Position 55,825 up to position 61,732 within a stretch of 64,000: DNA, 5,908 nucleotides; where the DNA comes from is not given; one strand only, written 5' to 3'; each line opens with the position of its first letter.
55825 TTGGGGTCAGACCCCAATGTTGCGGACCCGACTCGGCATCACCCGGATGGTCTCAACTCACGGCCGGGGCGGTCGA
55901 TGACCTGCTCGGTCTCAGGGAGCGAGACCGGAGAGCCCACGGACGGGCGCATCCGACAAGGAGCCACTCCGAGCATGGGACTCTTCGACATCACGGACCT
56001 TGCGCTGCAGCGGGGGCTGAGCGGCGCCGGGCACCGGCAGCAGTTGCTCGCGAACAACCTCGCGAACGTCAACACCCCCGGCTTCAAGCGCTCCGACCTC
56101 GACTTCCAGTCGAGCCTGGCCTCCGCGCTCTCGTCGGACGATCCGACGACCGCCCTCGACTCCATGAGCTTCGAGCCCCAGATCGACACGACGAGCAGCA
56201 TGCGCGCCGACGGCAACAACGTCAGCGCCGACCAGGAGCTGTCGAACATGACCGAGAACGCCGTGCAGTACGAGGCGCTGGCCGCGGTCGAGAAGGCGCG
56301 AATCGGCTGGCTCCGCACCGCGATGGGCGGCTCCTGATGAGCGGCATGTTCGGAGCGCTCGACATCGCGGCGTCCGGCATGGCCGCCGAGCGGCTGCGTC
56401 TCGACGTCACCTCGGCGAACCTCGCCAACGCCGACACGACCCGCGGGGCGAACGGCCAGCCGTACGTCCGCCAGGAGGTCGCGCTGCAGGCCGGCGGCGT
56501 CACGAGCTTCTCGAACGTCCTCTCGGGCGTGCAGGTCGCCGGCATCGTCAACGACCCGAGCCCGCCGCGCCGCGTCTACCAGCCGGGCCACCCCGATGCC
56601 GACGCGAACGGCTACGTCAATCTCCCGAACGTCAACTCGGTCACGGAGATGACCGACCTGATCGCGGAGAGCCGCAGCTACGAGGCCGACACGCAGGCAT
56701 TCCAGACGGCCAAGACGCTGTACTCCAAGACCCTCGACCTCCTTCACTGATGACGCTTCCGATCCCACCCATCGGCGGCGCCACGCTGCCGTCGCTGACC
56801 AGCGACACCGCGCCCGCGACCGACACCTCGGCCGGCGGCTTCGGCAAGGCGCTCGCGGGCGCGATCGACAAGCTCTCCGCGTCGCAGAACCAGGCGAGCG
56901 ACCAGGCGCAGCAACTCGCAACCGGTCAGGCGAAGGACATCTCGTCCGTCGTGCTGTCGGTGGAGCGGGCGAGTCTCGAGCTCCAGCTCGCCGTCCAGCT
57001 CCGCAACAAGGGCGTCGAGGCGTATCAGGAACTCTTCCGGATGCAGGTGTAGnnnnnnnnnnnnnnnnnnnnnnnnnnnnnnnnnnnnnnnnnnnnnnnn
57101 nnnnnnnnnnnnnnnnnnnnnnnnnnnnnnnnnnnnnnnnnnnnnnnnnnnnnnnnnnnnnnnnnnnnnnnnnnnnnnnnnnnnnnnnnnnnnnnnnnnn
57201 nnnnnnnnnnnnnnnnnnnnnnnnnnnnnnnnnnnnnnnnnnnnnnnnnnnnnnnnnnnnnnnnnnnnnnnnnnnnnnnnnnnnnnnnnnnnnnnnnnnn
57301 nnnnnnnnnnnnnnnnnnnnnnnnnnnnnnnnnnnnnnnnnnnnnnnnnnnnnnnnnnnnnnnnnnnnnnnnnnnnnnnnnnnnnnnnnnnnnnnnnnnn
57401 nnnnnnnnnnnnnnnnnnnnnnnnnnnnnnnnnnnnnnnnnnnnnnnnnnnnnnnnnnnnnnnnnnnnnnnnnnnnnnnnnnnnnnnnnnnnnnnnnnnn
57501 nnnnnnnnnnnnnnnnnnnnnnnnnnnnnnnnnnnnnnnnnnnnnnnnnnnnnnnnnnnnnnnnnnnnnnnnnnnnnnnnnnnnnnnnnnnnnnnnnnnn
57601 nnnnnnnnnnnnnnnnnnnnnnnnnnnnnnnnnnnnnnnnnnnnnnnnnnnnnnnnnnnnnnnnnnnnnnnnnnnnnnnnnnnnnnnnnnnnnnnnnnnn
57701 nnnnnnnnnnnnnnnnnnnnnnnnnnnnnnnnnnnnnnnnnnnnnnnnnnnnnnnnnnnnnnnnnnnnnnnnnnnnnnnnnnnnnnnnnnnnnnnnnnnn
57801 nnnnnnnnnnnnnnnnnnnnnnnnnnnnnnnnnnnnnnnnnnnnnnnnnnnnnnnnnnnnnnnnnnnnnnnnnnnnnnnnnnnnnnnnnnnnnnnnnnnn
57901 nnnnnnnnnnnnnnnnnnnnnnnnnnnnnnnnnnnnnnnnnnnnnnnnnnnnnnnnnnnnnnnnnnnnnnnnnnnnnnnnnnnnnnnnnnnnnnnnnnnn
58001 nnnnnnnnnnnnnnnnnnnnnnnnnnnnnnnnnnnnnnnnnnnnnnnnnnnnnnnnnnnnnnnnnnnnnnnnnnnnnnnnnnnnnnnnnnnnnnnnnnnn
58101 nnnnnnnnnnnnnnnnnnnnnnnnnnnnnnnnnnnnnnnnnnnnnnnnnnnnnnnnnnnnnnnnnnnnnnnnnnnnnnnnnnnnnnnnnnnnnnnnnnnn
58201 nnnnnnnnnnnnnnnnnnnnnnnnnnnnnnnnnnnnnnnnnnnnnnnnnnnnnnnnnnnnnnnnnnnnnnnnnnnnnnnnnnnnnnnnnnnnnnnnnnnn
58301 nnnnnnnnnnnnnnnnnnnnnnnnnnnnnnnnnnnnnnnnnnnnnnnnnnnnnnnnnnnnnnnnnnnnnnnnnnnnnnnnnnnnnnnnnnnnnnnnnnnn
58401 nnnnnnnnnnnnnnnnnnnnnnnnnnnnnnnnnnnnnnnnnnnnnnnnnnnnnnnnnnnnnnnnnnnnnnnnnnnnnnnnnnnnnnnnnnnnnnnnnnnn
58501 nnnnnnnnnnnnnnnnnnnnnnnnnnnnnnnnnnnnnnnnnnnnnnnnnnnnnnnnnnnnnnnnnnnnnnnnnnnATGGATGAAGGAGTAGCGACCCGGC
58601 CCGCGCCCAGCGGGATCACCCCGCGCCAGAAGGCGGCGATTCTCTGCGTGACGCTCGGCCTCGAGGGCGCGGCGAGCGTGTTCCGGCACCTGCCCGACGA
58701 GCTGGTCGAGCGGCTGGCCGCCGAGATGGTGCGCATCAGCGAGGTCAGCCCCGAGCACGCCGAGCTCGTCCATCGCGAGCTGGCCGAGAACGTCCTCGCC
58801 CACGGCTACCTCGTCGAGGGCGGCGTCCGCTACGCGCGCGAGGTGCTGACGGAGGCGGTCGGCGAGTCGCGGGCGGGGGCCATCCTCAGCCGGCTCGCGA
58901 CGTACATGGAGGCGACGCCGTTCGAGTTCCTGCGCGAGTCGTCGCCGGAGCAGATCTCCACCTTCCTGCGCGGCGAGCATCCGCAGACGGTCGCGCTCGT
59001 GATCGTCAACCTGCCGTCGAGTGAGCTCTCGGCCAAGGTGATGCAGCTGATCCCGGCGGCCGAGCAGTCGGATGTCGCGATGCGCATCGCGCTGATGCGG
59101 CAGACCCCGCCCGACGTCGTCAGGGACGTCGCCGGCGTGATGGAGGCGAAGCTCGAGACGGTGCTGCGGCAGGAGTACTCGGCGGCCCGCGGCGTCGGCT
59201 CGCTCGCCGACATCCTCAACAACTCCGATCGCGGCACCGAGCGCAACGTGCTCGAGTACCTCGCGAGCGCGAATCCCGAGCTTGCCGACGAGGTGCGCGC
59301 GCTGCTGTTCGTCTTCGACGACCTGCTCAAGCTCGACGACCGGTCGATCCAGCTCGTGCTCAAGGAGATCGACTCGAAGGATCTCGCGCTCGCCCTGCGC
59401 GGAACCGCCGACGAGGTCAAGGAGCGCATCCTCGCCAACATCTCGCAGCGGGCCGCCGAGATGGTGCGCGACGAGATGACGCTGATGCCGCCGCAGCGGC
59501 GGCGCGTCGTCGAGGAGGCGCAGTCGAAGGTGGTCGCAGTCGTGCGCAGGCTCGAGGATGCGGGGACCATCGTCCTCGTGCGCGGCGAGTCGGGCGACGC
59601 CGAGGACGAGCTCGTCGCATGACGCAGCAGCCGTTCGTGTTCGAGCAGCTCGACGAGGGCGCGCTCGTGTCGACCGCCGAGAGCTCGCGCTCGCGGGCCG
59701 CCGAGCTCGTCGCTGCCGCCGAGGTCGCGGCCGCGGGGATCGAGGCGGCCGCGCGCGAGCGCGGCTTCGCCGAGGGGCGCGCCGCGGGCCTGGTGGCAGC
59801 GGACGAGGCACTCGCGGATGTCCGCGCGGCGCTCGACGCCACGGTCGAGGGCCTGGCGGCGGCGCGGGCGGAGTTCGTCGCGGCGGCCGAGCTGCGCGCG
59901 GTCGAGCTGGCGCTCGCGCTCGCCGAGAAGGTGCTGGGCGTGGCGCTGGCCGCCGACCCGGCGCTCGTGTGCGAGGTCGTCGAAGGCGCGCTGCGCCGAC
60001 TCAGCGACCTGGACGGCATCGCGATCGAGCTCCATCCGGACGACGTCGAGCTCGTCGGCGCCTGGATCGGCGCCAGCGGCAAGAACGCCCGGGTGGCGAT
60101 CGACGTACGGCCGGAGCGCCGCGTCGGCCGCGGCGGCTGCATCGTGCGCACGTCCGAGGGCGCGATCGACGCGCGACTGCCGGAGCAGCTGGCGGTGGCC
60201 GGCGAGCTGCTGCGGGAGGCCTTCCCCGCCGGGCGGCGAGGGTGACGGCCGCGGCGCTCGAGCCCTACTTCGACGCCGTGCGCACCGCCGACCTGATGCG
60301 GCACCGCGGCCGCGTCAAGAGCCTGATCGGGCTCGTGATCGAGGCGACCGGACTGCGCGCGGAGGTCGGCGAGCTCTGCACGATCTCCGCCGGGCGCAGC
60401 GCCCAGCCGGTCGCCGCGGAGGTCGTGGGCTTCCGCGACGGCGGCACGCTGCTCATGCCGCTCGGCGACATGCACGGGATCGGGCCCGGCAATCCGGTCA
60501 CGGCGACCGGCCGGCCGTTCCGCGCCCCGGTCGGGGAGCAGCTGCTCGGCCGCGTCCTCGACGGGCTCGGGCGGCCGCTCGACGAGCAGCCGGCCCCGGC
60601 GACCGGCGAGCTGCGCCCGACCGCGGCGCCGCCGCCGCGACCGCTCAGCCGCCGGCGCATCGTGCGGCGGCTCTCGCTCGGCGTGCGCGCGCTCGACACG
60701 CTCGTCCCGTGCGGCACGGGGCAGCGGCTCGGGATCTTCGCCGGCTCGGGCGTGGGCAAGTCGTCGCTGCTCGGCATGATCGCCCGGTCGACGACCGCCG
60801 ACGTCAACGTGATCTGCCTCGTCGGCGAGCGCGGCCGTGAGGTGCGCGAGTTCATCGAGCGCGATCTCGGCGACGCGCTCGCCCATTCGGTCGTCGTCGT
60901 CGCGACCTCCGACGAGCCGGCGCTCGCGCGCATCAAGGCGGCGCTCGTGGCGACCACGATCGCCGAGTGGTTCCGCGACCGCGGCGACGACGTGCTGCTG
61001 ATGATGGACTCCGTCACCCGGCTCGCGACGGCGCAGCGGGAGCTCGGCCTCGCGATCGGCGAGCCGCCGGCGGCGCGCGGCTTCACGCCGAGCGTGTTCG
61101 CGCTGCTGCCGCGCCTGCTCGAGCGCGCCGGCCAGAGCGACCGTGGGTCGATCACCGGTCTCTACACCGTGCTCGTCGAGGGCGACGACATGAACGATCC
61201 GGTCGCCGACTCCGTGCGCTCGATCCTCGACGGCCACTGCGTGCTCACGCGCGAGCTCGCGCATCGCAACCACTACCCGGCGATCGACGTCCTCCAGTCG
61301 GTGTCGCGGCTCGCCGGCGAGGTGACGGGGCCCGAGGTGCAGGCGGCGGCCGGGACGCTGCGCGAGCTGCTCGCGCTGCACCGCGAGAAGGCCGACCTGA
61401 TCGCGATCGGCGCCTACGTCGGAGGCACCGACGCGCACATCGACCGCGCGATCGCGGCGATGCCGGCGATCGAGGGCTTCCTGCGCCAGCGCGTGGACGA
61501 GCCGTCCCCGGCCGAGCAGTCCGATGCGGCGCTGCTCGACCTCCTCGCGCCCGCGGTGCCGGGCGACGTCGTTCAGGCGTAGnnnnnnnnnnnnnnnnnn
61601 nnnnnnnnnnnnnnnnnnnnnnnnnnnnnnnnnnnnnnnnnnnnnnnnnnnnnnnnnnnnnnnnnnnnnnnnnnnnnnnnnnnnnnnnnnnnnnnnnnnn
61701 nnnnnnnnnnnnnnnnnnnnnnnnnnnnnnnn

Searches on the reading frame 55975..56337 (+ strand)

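Call 20: search_protein_families(library=pfam, proteins=[window:55975-56337:+], max_evalue=0.001)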
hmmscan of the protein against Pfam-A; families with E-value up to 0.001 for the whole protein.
window:55975-56337:+ (120 aa): 1 family
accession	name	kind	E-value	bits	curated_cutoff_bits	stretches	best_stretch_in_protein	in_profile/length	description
PF00460.25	Flg_bb_rod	-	8.7e-07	29.2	20.7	1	12-38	5-31/31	Flagella basal body rod protein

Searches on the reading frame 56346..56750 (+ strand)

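Call 20: search_protein_families(library=pfam, proteins=[window:56346-56750:+], max_evalue=0.001)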
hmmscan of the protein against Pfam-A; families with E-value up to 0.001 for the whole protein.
window:56346-56750:+ (134 aa): 2 families
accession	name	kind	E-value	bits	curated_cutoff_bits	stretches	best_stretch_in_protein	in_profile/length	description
PF06429.18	Flg_bbr_C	-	2.4e-12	46.6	23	1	88-132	2-46/46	Flagellar basal body rod FlgEFG protein C-terminal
PF00460.25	Flg_bb_rod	-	8.1e-10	38.9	20.7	1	5-33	1-29/31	Flagella basal body rod protein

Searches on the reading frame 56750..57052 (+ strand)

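Call 20: search_protein_families(library=pfam, proteins=[window:56750-57052:+], max_evalue=0.001)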
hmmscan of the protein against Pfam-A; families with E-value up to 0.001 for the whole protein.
window:56750-57052:+ (100 aa): 1 family
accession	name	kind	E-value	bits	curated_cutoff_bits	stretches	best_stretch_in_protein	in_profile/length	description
PF02049.23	FliE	-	2.6e-24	85.6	22.4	1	19-100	8-89/89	Flagellar hook-basal body complex protein FliE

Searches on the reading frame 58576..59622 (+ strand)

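Call 21: search_protein_families(library=pfam, proteins=[window:58576-59622:+], max_evalue=0.001)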
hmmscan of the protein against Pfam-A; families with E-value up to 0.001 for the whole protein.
window:58576-59622:+ (348 aa): 4 families
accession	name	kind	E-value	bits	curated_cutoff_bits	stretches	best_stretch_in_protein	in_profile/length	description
PF01706.21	FliG_C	-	6.6e-41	139.4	23.3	1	228-334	2-108/108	FliG C-terminal domain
PF14842.11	FliG_N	-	8e-32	110.4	25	1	14-116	2-104/104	FliG N-terminal domain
PF14841.11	FliG_M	-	2.6e-27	95.3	25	2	124-199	1-75/76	FliG middle domain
PF03448.22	MgtE_N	-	0.00017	22.5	25.9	0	252-298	48-94/102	MgtE intracellular N domain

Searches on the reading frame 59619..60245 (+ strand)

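Call 21: search_protein_families(library=pfam, proteins=[window:59619-60245:+], max_evalue=0.001)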
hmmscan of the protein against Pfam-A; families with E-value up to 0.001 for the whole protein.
window:59619-60245:+ (208 aa): 1 family
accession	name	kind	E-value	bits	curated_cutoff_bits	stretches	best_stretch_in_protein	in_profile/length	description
PF02108.21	FliH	-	2.9e-18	66.5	24.1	1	70-191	5-125/128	Flagellar assembly protein FliH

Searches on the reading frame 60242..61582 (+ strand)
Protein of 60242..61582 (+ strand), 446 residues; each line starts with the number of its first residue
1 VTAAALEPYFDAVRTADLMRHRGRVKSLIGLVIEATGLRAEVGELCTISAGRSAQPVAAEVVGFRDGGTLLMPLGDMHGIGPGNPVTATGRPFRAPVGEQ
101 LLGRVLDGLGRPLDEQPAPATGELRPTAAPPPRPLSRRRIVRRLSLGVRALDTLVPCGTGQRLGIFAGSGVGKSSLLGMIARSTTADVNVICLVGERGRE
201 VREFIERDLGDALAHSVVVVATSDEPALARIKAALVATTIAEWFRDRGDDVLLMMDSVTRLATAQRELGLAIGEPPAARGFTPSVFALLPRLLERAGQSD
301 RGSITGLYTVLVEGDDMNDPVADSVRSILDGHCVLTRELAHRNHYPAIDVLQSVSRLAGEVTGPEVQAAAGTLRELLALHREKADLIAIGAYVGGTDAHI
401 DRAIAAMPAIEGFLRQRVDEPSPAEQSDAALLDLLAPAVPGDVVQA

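Call 21: search_protein_families(library=pfam, proteins=[window:60242-61582:+], max_evalue=0.001)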
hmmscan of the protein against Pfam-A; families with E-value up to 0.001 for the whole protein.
window:60242-61582:+ (446 aa): 3 families
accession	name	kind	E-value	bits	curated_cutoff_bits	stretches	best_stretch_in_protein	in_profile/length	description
PF00006.31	ATP-synt_ab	-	1.9e-87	292.8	29.5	1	147-355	1-213/213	ATP synthase alpha/beta family, nucleotide-binding domain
PF18269.6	T3SS_ATPase_C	-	6.2e-22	77.7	22.7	1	363-431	2-70/72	T3SS EscN ATPase C-terminal domain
PF02874.29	ATP-synt_ab_N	-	5.1e-07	30.5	20.9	1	28-90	4-69/69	ATP synthase alpha/beta family, beta-barrel domain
